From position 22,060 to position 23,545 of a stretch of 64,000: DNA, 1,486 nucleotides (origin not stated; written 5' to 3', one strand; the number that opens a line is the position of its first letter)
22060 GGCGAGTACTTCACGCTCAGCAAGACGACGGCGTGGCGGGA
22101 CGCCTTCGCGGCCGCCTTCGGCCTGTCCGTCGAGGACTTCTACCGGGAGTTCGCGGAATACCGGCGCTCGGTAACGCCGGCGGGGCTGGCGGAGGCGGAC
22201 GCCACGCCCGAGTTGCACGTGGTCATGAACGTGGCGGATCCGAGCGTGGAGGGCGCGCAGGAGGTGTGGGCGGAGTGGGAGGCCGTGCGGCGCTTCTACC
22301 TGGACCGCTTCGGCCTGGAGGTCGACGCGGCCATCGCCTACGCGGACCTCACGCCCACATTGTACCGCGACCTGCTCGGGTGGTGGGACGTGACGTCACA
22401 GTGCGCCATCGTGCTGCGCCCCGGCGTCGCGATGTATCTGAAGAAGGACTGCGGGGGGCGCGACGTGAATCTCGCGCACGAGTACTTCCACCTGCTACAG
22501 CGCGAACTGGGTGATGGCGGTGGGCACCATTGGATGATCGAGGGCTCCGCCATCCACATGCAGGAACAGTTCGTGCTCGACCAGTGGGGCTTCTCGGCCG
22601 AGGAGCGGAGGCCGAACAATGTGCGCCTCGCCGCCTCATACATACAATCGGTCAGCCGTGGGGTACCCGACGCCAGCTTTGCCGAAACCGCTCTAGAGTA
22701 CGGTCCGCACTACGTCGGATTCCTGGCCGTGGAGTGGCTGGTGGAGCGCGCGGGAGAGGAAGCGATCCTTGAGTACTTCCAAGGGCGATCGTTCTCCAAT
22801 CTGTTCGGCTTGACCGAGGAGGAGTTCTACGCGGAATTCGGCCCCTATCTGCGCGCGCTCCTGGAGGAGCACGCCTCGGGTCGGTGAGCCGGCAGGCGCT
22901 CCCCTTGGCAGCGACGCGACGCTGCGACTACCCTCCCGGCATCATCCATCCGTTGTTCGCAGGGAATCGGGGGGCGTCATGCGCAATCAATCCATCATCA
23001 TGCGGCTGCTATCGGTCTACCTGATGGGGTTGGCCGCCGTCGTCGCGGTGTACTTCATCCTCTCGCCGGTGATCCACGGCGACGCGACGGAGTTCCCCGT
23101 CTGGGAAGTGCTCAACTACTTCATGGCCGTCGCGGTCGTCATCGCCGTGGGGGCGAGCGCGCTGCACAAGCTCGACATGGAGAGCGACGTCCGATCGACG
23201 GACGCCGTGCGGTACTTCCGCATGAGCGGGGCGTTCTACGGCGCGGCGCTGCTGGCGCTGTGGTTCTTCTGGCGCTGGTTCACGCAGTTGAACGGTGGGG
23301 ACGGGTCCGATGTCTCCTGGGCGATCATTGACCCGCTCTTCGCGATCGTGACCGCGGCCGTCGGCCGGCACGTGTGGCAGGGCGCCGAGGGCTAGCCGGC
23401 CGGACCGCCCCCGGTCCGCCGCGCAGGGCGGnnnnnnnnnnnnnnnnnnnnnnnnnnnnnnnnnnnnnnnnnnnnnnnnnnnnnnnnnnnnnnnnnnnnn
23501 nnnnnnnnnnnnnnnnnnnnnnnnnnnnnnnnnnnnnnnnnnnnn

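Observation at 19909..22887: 992-aa membrane-anchored LRR protein with a duplicated HExxH-bearing C-terminal domain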

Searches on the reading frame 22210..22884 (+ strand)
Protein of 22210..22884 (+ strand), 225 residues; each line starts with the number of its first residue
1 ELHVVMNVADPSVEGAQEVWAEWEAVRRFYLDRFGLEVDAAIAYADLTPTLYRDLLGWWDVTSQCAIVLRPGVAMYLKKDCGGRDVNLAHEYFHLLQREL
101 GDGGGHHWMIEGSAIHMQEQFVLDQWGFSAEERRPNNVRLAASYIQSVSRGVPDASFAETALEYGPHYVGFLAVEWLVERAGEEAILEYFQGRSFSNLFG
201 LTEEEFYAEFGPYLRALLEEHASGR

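Call 8: search_protein_families(library=pfam, proteins=[window:22210-22884:+], max_evalue=10)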
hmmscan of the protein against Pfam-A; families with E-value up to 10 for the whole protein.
seq(225 aa): 0 families

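Call 18: find_homologous_proteins(query=A1, max_evalue=0.001)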
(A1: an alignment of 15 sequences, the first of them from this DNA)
Query A1 (15 sequences) (225 aa, profile of the alignment): 16 proteins with E <= 0.001 among 8000 candidates.
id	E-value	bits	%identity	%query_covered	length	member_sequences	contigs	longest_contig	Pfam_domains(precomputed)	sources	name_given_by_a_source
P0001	7.9e-102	358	100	100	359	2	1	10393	-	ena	-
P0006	2.0e-88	314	24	92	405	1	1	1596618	-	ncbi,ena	-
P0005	1.2e-64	236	30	88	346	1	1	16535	PF01752.24,PF13485.12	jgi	-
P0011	4.8e-64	234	26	72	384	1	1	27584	-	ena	-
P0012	6.0e-57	211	27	96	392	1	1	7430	-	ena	-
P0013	2.0e-55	206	25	19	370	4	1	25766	-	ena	-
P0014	5.3e-46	175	33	23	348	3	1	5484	-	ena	-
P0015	9.2e-46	175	83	47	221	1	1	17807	-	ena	-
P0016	1.2e-42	164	65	89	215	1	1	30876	-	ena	-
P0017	2.4e-36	144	67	62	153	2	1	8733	-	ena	-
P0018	3.5e-36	143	38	59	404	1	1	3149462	-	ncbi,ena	-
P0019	1.2e-29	122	31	22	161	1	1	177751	-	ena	-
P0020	7.9e-27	113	70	52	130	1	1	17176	-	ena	-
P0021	4.0e-21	94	31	58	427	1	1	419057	PF00353.26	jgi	jgi:hypothetical protein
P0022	1.6e-18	85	31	55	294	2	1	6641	-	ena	-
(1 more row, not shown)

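Call 19: search_solved_structures(query=A1, max_evalue=10, show_alignments=3)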
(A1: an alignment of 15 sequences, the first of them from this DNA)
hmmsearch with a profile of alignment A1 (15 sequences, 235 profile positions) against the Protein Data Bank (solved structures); distinct sequences matched with E-value up to 10: 2.
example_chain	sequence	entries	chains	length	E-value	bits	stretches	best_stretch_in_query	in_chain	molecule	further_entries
6a8z_A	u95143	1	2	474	0.086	15.9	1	88-198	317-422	Zinc metalloprotease, putative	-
6iff_A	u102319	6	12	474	0.15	15.1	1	92-198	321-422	Zinc metalloprotease | Zinc metalloprotease, putative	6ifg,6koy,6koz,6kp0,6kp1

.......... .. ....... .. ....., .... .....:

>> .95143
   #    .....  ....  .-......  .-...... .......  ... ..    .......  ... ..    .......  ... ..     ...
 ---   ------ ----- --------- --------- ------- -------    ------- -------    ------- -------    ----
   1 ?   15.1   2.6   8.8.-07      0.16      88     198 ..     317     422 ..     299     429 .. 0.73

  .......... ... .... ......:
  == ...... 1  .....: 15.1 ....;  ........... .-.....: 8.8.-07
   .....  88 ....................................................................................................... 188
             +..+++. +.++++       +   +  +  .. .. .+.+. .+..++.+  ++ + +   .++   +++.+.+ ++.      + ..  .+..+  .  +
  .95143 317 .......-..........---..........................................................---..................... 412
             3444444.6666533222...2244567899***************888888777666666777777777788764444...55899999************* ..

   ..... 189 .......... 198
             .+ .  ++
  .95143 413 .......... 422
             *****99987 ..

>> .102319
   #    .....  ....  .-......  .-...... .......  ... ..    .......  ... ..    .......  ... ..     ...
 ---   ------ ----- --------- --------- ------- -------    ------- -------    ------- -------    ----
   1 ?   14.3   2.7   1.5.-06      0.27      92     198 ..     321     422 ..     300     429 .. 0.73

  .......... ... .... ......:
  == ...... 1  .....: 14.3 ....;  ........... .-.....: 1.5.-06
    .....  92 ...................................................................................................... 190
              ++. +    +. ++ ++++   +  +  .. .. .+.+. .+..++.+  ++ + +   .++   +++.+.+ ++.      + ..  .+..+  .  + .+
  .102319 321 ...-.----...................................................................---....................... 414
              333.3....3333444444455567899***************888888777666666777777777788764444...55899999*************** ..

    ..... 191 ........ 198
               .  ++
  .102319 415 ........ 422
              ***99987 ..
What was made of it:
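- On Clan MA(E) gluzincin metallopeptidases: It aligns with the WLxEG of an M1 enzyme (call 19).
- Closest known: MEROPS M1 aminopeptidases. Same: WLxEG carries the third ligand (call 19).
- Profile match: the family profile aligns to an M1 metalloprotease across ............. (call 19).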

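Call 30: search_protein_representatives(alignment_id=A1)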
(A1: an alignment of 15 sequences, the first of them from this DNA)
Query: 15 sequences, 235 profile positions. Proteins with E-value up to 0.001 (for the whole library): 4572; up to 1e-10: 2271; up to 1e-30: 301. The best 150 are listed.
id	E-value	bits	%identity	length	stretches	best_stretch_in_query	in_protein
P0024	4.7e-248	835.0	-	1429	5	2-233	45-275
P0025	2.0e-204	692.3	-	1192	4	1-233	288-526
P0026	2.4e-197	669.1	-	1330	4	2-233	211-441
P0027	2.3e-186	633.1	-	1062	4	2-232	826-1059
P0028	2.6e-179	610.1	-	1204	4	1-233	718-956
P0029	2.2e-178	607.0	-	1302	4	2-233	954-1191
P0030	7.8e-151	516.8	-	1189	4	2-230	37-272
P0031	2.1e-149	512.1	-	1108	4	2-232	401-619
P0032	9.8e-141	483.8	-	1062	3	2-232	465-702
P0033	2.0e-139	479.5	-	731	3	1-233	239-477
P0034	3.2e-138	475.6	-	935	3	1-234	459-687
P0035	7.0e-136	467.9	-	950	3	2-231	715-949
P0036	3.8e-133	459.0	-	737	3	2-233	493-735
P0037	3.8e-133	459.0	-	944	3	2-233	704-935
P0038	7.6e-133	458.0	-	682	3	2-233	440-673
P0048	1.6e-113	394.7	-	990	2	2-234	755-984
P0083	1.3e-78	280.5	-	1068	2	2-227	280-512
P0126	8.1e-61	222.2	-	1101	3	95-232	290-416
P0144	4.6e-49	183.8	-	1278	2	71-233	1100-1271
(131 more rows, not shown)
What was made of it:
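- Tried and rejected: That made the family look tiny, but the exhaustive HMM search corrected this to thousands (call 30).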

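Call 42: find_related_loci(query=A3, collection=genome_contigs, flank=6000)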
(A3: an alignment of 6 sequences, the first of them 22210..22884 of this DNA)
Query A3 (225 aa) in genome_contigs; peptide patterns used: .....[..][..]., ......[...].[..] (x = any residue, [..] = any of these).
282 stretches matched a pattern; 44 encode a relative of the query (tblastn E <= 1e-3); 43 distinct loci.
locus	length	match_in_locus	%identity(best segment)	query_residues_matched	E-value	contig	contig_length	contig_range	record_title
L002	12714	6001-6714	72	1-225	3e-108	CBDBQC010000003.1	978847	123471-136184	MAG: Dehalococcoidia bacterium isolate 3b5922da-460a-4212-a651-5a23880356d2 genome assembly, contig: contig_3, whole gen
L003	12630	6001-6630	33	16-210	3e-20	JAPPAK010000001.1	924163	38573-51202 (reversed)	MAG: Chloroflexota bacterium isolate IRC1_bin_31 NODE_2_length_924163_cov_91.8845, whole genome shotgun sequence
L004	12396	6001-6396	41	88-213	2e-16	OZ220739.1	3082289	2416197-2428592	MAG: Tepidiformaceae bacterium isolate ddb3cf28-bb63-44a4-8fd1-08202229d10a genome assembly, chromosome: 1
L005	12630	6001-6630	31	16-210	9e-16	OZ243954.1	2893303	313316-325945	MAG: Tepidiformaceae bacterium isolate 5a156b9f-3bc7-44f9-8ff7-2bfd56dfbc36 genome assembly, chromosome: 1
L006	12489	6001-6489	36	80-225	1e-15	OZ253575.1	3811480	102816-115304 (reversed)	MAG: Tepidiformaceae bacterium isolate 75d77762-d14d-4840-8cb0-48f4955156da genome assembly, chromosome: 1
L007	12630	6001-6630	31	16-210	9e-16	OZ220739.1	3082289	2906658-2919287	MAG: Tepidiformaceae bacterium isolate ddb3cf28-bb63-44a4-8fd1-08202229d10a genome assembly, chromosome: 1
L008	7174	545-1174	30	16-210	2e-15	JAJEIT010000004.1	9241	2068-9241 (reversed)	MAG: Dehalococcoidia bacterium isolate p16x63bins.9 k141_51638, whole genome shotgun sequence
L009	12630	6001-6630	30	16-210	7e-15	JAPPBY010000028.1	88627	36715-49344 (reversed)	MAG: Chloroflexota bacterium isolate IRC3_bin_22 NODE_184_length_88627_cov_36.9908, whole genome shotgun sequence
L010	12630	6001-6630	30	16-210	8e-15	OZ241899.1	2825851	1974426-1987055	MAG: Tepidiformaceae bacterium isolate c9a9f409-4cb1-47eb-be30-a14a2e3373b4 genome assembly, chromosome: 1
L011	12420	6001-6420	38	78-210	2e-14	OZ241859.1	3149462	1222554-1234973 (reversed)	MAG: Tepidiformaceae bacterium isolate 61b899a4-e100-41bc-a9d1-12f25bf3ef07 genome assembly, chromosome: 1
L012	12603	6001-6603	28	16-201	8e-14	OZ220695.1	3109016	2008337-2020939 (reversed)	MAG: Tepidiformaceae bacterium isolate d5d77930-af5a-4506-8b4e-3340c6a42e1f genome assembly, chromosome: 1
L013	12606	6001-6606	29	21-213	2e-13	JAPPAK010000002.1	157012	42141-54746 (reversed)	MAG: Chloroflexota bacterium isolate IRC1_bin_31 NODE_88_length_157012_cov_90.2181, whole genome shotgun sequence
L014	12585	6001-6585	31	26-210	7e-13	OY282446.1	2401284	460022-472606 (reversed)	MAG: Tepidiformaceae bacterium genome assembly, chromosome: 1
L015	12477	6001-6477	31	84-223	1e-12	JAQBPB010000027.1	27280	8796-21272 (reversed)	MAG: Chloroflexota bacterium isolate RYN_336 scaffold_1868054, whole genome shotgun sequence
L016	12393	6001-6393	39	88-210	2e-12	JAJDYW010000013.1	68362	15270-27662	MAG: Dehalococcoidia bacterium isolate jk18x34bins.55 k141_489658, whole genome shotgun sequence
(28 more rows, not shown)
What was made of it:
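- The family is concentrated in Chloroflexota, often with several paralogs per genome (call 42).
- Tried and rejected: It worked with a tighter alignment (call 42).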

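Call 52: predict_structure(alignment_id=A1)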
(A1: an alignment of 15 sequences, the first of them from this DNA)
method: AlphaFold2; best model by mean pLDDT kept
length: 225 residues; sequences in the alignment: 15
mean_pLDDT: 87.4   pTM: 0.87
mean pLDDT of the five models: 87.4, 87.1, 82.9, 81.7, 81.4
residues with pLDDT >= 90: 136; 70-90: 63; 50-70: 21; < 50: 5
segments of 3 or more residues with pLDDT < 50: 59-63
pLDDT, mean of each block of 10 residues (from residue 1): 82 87 95 93 80 60 59 75 86 91 85 96 92 91 84 94 95 97 95 95 98 94 83
secondary structure, 60 per line:
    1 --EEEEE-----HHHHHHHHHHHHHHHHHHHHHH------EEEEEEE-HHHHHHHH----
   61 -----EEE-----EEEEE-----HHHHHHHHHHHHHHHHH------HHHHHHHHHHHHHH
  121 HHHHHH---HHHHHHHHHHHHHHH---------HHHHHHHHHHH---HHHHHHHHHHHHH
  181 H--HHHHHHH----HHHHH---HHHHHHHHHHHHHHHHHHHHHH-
elements in order: E3-7 H13-34 E41-47 H49-56 E66-68 E74-78 H84-100 H107-126 H130-144 H154-164 H168-181 H184-190 H195-199 H203-224
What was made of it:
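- On Clan MA(E) gluzincin metallopeptidases: E878 lies in helix 107-126 (call 52). Four strands are followed by eight helices in the model (call 52).
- Site geometry: HEYFH lies on predicted helix 84-100 of copy 2, and the Glu on the next helix, 107-126 (call 52).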

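Call 55: fold_search(model_id=the predicted structure, library=pdb)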
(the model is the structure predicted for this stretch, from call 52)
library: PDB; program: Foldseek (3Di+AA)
matches with E <= 10: 215; with E <= 0.001: 0
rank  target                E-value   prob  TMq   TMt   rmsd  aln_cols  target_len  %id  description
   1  2y6i_A                4.6e-03  1.00  0.56  0.23   6.0       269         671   15  Crystal Structure of Collagenase G from Clostridium histolyticum in complex with Isoamylphosphonyl-Gly-Pro-Ala at 3.25 (released 2011-09-28)
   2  4are                  8.5e-03  1.00  0.59  0.24   5.9       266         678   14  Crystal structure of the collagenase Unit of collagenase G from Clostridium histolyticum at 2.19 angstrom resolution. (released 2013-06-05)
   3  7xyo_A                8.5e-03  0.99  0.42  0.21  10.8       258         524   13  Crystal Structure of a M61 aminopeptidase family member from Myxococcus fulvus (released 2023-06-07)
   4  6kp1_A                9.4e-03  1.00  0.48  0.27   6.3       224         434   14  Crystal structure of two domain M1 zinc metallopeptidase E323A mutant bound to L-methionine amino acid (released 2020-06-24)
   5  3fui                  1.0e-02  1.00  0.56  0.24   7.6       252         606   12  Leukotriene A4 hydrolase in complex with N-benzyl-4-[(2R)-pyrrolidin-2-ylmethoxy]aniline (released 2009-07-28)
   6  3ftu                  1.2e-02  1.00  0.51  0.21   9.5       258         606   13  Leukotriene A4 hydrolase in complex with dihydroresveratrol (released 2009-07-28)
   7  3b7s_A                1.3e-02  1.00  0.52  0.22   7.7       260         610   12  [E296Q]LTA4H in complex with RSR substrate (released 2008-09-16)
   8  1gw6                  1.3e-02  1.00  0.51  0.22   8.3       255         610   13  STRUCTURE OF LEUKOTRIENE A4 HYDROLASE D375N MUTANT (released 2003-03-06)
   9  3chp                  1.3e-02  1.00  0.48  0.21   8.0       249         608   13  Crystal structure of leukotriene a4 hydrolase in complex with (3S)-3-amino-4-oxo-4-[(4-phenylmethoxyphenyl)amino]butanoi (released 2008-04-22)
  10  7xyo_B                1.3e-02  1.00  0.47  0.24  10.0       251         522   14  Crystal Structure of a M61 aminopeptidase family member from Myxococcus fulvus (released 2023-06-07)
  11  5ni2                  1.5e-02  1.00  0.51  0.22   7.9       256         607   14  Crystal structure of human LTA4H mutant E271A in complex with LTA4 (crystal form I) (released 2017-08-23)
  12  3chq                  1.5e-02  1.00  0.50  0.21   8.1       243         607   14  Crystal structure of leukotriene a4 hydrolase in complex with N5-[4-(phenylmethoxy)phenyl]-L-glutamine (released 2008-04-22)
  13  5ni6                  1.6e-02  1.00  0.50  0.22   8.3       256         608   13  Crystal structure of human LTA4H mutant D375N in complex with LTA4 (released 2017-08-23)
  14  6iff_A                1.8e-02  1.00  0.46  0.27   6.8       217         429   16  Crystal structure of M1 zinc metallopeptidase E323A mutant from Deinococcus radiodurans (released 2019-09-25)
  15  2gtq                  2.2e-02  0.99  0.48  0.14   8.8       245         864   16  Crystal structure of aminopeptidase N from human pathogen Neisseria meningitidis (released 2006-05-30)
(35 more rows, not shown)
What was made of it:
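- On Clan MA(E) gluzincin metallopeptidases: Query TM is 0.47-0.59 to M9, M1 and M4 structures, and the top 38 hits are all gluzincins (call 55).
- Closest known: MEROPS M9 bacterial collagenases. Same: Best structural match (query TM 0.56-0.59, call 55).
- Closest known: MEROPS M1 aminopeptidases. Same: Query TM is about 0.5 (call 55).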

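Call 60: search_protein_families(library=pfam, proteins=[P0144, P0083, P0126, P0048], max_evalue=0.01)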
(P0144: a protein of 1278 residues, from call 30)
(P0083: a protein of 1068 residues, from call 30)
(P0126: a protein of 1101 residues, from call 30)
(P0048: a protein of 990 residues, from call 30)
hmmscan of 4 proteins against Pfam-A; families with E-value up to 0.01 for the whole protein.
P0144 (1278 aa): 9 families
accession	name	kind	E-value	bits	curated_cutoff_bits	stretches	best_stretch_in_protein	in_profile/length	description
PF00560.39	LRR_1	-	2.7e-23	77.5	20.6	0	31-52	2-23/23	Leucine Rich Repeat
PF13855.12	LRR_8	-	8.3e-23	80.4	27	4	6-60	2-56/61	Leucine rich repeat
PF12799.13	LRR_4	-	2.4e-19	69.4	27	2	80-116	2-37/44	Leucine Rich repeats (2 copies)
PF23598.1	LRR_14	-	3.3e-16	59.4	40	2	98-209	42-149/353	Leucine-rich repeat region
PF13485.12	Peptidase_MA_2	-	0.00023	21.4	32.4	0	934-978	145-189/201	Peptidase MA superfamily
PF24141.1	LRR_ComC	-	0.00053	20.2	27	1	20-144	154-273/288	EGF-like domain-containing protein ComC LRR domain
PF17660.6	BTRD1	-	0.00084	19.7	23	0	1248-1271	4-27/50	Polyglycine hydrolase-like, structural repeat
PF25019.1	LRR_R13L1-DRL21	-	0.0011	19.3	27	0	5-60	69-124/127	R13L1/DRL21 LRRs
PF18958.6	DUF5700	-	0.0019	18.1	25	1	1098-1170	112-187/283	Putative zinc dependent peptidase (DUF5700)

P0083 (1068 aa): 1 family
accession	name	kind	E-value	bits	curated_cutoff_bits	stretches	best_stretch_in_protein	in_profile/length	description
PF08239.17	SH3_3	-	8e-05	23.2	27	1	1009-1065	3-53/54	Bacterial SH3 domain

P0126 (1101 aa): 1 family
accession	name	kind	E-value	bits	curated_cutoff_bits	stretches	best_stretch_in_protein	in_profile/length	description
PF08447.18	PAS_3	-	0.0013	19.4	25.6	0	390-439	4-53/89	PAS fold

P0048 (990 aa): 5 families
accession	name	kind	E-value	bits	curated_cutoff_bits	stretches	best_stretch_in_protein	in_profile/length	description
PF00560.39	LRR_1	-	7.4e-22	73.2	20.6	0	369-388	2-21/23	Leucine Rich Repeat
PF13855.12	LRR_8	-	1.8e-19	69.7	27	3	249-307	3-61/61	Leucine rich repeat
PF12799.13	LRR_4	-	8.6e-15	54.9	27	3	345-380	3-37/44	Leucine Rich repeats (2 copies)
PF23598.1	LRR_14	-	7.2e-14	51.7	40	2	250-327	73-147/353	Leucine-rich repeat region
PF23211.1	LRR_LRWD1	-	0.0045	17.2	28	0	277-332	27-77/190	Leucine-rich repeat and WD repeat-containing protein 1, LRR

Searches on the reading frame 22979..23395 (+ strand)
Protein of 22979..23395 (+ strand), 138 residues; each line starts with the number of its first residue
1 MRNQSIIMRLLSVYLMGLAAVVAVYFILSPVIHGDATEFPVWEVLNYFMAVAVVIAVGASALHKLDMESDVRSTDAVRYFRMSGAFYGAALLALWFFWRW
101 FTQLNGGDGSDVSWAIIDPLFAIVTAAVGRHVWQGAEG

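Call 38: search_protein_families(library=pfam, proteins=[window:22979-23395:+], max_evalue=0.001)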
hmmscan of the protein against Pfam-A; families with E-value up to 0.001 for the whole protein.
window:22979-23395:+ (138 aa): 0 families

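Call 77: search_protein_families(library=padloc, proteins=[window:22979-23395:+], max_evalue=0.001)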
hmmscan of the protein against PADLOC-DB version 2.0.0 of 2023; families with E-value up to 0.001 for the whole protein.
window:22979-23395:+ (138 aa): 0 families
